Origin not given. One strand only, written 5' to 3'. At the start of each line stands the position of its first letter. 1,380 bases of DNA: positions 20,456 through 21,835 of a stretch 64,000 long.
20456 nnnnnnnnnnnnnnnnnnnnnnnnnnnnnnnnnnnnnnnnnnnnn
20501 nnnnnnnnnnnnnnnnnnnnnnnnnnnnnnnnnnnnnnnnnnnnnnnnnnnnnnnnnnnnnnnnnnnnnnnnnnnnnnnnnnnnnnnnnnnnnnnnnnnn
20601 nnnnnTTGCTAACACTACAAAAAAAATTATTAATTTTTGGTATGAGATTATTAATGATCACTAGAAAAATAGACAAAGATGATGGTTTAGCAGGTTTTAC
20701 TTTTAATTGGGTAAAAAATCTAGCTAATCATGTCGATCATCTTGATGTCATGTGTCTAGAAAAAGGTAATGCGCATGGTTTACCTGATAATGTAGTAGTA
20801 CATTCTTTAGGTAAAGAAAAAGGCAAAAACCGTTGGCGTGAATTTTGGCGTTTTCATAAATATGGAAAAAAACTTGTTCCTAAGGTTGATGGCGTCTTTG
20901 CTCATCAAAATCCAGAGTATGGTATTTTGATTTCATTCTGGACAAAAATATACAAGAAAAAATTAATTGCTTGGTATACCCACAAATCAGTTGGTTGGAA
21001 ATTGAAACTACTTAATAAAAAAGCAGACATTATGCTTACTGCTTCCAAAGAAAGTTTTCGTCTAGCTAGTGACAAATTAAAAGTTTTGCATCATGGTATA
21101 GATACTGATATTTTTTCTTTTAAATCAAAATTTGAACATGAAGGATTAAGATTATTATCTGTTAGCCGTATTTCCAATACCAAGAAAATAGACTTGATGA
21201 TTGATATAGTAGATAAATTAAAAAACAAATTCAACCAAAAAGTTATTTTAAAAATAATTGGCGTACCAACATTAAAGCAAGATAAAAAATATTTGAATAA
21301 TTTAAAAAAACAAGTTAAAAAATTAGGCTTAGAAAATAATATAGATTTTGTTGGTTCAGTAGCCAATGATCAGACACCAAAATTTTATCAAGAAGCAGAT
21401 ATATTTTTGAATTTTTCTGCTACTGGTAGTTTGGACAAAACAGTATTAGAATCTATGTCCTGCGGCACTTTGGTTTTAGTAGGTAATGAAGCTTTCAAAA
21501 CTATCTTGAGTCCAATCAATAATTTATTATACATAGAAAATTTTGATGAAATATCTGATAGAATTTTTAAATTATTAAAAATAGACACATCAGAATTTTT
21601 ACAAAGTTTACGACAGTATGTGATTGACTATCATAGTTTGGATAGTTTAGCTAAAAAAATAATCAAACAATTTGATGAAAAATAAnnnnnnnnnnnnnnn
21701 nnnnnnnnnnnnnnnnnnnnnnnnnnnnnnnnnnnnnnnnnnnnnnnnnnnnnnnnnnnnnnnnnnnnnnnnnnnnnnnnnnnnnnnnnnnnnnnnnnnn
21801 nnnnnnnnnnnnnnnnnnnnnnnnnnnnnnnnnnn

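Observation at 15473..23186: Tandemly duplicated [B12-binding radical SAM + GT4] modules inside a glycan operon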

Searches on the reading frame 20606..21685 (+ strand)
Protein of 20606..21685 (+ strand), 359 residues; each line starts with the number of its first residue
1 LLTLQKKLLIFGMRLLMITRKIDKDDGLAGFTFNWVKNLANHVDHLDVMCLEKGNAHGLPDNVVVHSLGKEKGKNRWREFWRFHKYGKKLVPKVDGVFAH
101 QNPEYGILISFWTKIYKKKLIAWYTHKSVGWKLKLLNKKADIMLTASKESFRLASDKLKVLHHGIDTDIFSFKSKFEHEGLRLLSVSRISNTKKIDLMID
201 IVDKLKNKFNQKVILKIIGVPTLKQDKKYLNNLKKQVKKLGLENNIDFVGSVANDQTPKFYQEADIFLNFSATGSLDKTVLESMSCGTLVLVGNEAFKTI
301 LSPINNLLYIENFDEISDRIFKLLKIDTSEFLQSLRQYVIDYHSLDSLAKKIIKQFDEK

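Call 4: search_protein_families(library=pfam, proteins=[window:20606-21685:+], max_evalue=0.01)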
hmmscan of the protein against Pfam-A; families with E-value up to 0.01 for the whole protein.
window:20606-21685:+ (359 aa): 4 families
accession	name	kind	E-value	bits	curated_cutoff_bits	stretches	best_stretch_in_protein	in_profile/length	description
PF00534.26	Glycos_transf_1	-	6.6e-22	78.3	26.4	1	168-327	3-159/172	Glycosyl transferases group 1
PF13692.12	Glyco_trans_1_4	-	3.8e-17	63.3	27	1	182-324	3-140/142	Glycosyl transferases group 1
PF13524.12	Glyco_trans_1_2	-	3.7e-09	37.1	25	1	236-353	27-143/144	Glycosyl transferase-like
PF13477.12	Glyco_trans_4_2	-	0.0097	16.5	23.4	0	30-108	11-89/139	Glycosyl transferase 4-like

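Call 6: search_protein_families(library=ncbifam, proteins=[window:20606-21685:+], max_evalue=0.01)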
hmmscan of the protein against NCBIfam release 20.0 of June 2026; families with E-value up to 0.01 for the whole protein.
window:20606-21685:+ (359 aa): 15 families
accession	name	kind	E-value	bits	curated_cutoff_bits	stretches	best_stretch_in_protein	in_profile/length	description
NF038255.1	exopoly_VpsD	equivalog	3.8e-18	65.5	300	1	155-287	176-306/381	VpsD family glycosyltransferase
NF041876.1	EPS_EpsE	equivalog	1.1e-14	54.5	400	1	154-292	184-324/389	exopolysaccharide biosynthesis GT4 family glycosyltransferase EpsE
NF041010.1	glycosy_Agl16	equivalog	1.3e-14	53.8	575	1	154-330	154-322/352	glycosylation protein Agl16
NF046085.1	XrtY_assoc_Gly1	equivalog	3.7e-14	52.4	400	1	140-297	162-318/387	XrtY-associated glycosyltransferase XYAG1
NF038295.1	EPS_HpsP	equivalog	1.2e-10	40.9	550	1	178-356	205-384/388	hormogonium polysaccharide biosynthesis glycosyltransferase HpsP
NF038229.1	Glyco4_Geo_Pelo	equivalog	7.7e-09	35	400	1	144-294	121-268/338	GPMC system family 4 glycosyltransferase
NF049988.1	MGlcDAGSynMgs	equivalog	1.6e-08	34.3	400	1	184-353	217-381/398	alpha-monoglucosyldiacylglycerol synthase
TIGR03999.1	thiol_BshA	equivalog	1.7e-07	30.5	273.7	1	156-295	167-304/375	N-acetyl-alpha-D-glucosaminyl L-malate synthase BshA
TIGR03088.1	stp2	hypoth_equivalog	9.4e-07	28.2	409.05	1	167-291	171-300/374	TIGR03088 family PEP-CTERM/XrtA system glycosyltransferase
TIGR04047.1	MSMEG_0565_glyc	hypoth_equivalog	1.3e-06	27.7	259.85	1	183-356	196-371/373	MSMEG_0565 family glycosyltransferase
NF053513.1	Gtran_IagA_BgsA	equivalog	4.5e-06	25.9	460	1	232-356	205-328/333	LTA glycolipid anchor biosynthesis glycosyltransferase, IagA/BgsA family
TIGR03449.1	mycothiol_MshA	equivalog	5.7e-06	25.5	462.5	1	156-292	188-332/406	D-inositol-3-phosphate glycosyltransferase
NF012028.0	PRK15484.1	subfamily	1.2e-05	24.5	618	1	183-352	196-371/380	lipopolysaccharide N-acetylglucosaminyltransferase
TIGR04005.1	wcaL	equivalog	1.9e-05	23.7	537.6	1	150-277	191-312/406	colanic acid biosynthesis glycosyltransferase WcaL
TIGR04063.1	stp3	hypoth_equivalog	0.0022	16.9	442.05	1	195-269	228-295/397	TIGR04063 family PEP-CTERM/XrtA system glycosyltransferase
